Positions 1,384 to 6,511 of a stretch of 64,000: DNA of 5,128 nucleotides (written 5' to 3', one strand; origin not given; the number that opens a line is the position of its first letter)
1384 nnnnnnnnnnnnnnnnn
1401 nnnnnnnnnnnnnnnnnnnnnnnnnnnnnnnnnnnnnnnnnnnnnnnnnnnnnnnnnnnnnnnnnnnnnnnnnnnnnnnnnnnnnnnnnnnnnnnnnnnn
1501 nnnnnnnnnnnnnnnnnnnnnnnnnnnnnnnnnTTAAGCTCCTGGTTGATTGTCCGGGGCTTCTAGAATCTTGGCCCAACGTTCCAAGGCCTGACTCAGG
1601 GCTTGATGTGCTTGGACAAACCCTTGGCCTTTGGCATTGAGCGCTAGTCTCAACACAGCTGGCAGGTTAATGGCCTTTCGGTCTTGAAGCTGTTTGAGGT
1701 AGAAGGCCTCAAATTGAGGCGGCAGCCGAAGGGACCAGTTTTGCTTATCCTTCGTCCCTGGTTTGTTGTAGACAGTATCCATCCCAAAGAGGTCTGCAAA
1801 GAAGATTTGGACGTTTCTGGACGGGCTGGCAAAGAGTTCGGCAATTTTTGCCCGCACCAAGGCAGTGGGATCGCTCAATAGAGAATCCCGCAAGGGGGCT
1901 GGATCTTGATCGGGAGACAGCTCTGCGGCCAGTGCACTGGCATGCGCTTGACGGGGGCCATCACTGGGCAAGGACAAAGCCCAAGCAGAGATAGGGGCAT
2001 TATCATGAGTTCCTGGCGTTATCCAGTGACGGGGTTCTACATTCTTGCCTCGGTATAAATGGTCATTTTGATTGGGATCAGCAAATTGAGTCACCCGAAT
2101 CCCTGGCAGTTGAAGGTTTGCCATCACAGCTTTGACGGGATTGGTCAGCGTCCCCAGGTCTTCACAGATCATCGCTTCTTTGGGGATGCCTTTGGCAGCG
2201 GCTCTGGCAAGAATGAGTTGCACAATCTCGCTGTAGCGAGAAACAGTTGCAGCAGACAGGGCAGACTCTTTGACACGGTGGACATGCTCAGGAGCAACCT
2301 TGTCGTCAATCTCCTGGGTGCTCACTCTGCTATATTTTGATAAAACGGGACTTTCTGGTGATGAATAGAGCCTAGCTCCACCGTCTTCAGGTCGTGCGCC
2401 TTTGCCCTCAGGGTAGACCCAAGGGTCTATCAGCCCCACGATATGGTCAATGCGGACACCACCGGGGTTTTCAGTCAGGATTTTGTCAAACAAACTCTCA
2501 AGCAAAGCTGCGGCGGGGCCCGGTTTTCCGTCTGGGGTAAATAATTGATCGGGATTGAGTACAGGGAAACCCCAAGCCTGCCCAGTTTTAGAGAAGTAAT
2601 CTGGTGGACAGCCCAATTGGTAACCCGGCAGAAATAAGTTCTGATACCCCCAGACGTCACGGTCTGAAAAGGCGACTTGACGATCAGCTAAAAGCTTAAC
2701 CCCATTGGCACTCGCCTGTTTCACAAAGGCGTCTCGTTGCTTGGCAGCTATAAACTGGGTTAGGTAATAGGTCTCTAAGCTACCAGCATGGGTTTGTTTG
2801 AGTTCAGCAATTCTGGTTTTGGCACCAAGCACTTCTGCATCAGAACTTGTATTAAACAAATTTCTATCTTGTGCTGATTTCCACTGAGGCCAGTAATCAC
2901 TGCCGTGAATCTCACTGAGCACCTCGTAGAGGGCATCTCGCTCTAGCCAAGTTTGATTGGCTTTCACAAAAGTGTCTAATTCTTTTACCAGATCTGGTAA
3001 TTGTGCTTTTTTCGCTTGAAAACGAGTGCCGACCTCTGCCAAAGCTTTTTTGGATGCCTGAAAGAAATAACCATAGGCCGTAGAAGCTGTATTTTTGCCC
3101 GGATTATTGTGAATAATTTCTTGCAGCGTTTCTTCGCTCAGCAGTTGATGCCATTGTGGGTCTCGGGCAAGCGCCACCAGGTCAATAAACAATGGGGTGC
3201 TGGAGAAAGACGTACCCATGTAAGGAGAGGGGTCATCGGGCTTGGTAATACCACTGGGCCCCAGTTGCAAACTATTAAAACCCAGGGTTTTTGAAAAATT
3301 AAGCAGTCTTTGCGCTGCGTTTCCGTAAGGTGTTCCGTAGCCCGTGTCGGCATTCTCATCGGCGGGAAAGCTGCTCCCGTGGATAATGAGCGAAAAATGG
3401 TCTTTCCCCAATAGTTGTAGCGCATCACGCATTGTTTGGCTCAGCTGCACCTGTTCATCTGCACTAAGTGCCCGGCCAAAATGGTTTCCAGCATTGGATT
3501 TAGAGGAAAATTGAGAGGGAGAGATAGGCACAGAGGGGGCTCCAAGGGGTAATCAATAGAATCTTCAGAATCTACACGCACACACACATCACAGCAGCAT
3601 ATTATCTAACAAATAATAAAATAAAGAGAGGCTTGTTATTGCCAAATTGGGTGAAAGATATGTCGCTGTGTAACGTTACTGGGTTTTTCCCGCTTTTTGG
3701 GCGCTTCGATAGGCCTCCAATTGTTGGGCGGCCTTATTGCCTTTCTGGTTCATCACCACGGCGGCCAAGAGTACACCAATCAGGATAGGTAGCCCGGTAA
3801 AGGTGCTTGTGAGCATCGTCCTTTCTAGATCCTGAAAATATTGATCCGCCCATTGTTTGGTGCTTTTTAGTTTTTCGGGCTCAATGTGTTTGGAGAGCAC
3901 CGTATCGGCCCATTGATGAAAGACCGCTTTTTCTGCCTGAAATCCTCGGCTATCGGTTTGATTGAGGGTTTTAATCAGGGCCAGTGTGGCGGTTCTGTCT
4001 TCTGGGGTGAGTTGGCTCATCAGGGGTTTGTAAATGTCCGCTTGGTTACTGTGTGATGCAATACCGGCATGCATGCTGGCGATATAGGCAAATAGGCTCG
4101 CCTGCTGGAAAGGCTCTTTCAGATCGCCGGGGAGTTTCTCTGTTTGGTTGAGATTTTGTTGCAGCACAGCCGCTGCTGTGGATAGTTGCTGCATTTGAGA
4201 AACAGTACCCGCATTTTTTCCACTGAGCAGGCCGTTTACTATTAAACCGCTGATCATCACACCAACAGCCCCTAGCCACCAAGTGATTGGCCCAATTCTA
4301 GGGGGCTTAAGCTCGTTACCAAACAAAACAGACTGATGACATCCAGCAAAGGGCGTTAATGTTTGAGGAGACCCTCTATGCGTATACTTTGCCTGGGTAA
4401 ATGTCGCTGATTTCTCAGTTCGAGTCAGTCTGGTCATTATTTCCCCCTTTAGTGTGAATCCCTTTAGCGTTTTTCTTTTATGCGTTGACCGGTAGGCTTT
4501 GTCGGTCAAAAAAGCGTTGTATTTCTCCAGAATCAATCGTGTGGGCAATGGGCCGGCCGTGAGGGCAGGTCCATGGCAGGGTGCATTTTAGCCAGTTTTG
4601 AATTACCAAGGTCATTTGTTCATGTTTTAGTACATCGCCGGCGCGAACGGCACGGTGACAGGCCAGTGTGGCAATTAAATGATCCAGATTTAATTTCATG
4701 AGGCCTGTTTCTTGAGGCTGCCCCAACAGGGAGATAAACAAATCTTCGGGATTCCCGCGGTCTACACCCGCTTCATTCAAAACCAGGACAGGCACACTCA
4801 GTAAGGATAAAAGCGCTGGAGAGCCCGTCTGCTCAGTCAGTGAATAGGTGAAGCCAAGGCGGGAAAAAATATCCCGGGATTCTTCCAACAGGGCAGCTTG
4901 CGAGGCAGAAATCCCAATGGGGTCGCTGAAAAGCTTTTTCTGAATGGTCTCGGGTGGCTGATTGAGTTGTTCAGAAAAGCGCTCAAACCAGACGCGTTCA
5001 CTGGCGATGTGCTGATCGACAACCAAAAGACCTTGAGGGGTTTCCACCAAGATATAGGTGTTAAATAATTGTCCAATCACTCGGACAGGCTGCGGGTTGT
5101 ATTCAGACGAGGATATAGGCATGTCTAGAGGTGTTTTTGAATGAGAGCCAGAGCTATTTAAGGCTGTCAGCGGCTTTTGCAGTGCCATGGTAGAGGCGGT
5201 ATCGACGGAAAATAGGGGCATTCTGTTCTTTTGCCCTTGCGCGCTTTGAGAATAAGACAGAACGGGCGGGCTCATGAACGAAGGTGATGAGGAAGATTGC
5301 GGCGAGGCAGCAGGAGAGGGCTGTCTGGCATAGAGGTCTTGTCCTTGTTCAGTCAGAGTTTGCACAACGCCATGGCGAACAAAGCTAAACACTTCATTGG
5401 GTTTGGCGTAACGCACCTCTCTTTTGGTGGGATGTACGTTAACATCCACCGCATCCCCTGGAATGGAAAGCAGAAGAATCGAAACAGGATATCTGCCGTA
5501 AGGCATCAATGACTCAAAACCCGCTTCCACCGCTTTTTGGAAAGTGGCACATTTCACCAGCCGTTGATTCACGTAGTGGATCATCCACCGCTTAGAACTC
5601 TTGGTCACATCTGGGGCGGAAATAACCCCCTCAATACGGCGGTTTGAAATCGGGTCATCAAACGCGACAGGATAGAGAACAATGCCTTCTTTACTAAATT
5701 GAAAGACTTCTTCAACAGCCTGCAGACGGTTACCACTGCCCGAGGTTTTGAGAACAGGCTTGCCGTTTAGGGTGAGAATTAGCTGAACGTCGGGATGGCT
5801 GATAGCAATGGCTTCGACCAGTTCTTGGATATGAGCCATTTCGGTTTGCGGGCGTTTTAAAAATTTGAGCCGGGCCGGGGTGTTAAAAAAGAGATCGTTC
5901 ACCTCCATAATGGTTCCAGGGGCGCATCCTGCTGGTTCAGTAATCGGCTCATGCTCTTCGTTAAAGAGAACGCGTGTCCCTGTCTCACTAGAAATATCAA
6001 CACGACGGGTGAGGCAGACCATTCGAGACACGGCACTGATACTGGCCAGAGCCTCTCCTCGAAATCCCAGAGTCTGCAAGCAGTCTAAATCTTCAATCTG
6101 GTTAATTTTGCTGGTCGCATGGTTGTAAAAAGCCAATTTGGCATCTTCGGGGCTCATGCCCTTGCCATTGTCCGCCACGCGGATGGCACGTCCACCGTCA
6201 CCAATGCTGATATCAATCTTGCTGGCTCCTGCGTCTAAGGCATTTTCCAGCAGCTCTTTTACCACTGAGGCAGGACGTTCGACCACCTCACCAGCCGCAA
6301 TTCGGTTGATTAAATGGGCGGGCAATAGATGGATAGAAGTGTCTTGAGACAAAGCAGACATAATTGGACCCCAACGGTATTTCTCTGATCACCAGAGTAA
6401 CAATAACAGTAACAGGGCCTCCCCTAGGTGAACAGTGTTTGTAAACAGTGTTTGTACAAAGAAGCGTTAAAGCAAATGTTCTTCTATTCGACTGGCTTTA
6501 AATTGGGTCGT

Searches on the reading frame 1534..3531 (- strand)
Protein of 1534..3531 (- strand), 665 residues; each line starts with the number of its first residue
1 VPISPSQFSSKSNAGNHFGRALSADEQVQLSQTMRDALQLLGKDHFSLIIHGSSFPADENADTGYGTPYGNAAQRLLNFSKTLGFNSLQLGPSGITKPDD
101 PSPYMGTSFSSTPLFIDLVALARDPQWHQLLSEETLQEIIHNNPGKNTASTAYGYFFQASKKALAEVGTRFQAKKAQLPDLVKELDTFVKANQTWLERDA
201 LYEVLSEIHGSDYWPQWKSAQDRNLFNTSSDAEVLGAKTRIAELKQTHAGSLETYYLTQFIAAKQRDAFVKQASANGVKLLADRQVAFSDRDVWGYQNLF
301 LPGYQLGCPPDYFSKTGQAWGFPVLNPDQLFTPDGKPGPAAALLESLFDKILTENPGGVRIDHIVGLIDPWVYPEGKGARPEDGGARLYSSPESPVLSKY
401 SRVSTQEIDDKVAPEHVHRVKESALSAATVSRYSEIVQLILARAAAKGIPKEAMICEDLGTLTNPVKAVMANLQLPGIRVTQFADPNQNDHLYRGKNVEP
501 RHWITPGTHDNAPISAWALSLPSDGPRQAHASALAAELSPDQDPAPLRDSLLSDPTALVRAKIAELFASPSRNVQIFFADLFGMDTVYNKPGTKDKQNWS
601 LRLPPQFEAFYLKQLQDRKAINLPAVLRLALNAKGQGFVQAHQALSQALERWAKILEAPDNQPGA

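Call 56: search_protein_families(library=pfam, proteins=[window:1534-3531:-], max_evalue=0.00001)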
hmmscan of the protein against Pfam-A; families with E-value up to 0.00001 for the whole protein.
window:1534-3531:- (665 aa): 1 family
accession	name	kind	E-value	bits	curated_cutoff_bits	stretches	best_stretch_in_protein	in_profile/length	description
PF02446.23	Glyco_hydro_77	-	7.5e-65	220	25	1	63-604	10-460/465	4-alpha-glucanotransferase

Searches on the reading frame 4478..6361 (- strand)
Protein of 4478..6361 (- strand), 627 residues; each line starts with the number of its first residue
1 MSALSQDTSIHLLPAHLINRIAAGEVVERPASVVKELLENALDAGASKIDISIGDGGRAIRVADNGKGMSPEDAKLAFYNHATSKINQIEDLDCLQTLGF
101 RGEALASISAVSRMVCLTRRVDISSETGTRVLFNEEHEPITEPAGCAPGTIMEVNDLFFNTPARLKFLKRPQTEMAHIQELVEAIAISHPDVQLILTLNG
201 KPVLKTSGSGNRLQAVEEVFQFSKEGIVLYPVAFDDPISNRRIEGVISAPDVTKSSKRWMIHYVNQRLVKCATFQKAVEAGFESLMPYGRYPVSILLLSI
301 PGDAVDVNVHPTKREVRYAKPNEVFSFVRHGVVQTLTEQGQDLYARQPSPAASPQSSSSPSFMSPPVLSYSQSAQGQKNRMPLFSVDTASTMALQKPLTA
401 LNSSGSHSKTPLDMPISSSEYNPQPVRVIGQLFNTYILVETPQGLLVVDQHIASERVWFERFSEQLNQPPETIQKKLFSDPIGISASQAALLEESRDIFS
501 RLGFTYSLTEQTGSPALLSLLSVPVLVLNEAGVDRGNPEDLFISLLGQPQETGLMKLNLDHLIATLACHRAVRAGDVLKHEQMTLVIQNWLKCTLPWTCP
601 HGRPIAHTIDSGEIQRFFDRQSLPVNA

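Call 56: search_protein_families(library=pfam, proteins=[window:4478-6361:-], max_evalue=0.00001)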
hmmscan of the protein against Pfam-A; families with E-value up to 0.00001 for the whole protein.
window:4478-6361:- (627 aa): 4 families
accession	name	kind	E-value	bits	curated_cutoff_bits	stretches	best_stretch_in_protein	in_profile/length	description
PF01119.25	DNA_mis_repair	-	2.1e-28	98.7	26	1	240-336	22-118/119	DNA mismatch repair protein, C-terminal domain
PF08676.16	MutL_C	-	9.6e-23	80.9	25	1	429-577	1-141/142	MutL C terminal dimerisation domain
PF13589.12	HATPase_c_3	-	8.6e-12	45.7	25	1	31-127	4-101/137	Histidine kinase-, DNA gyrase B-, and HSP90-like ATPase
PF02518.31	HATPase_c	-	1.3e-08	35.7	26.4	1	28-91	4-64/111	Histidine kinase-, DNA gyrase B-, and HSP90-like ATPase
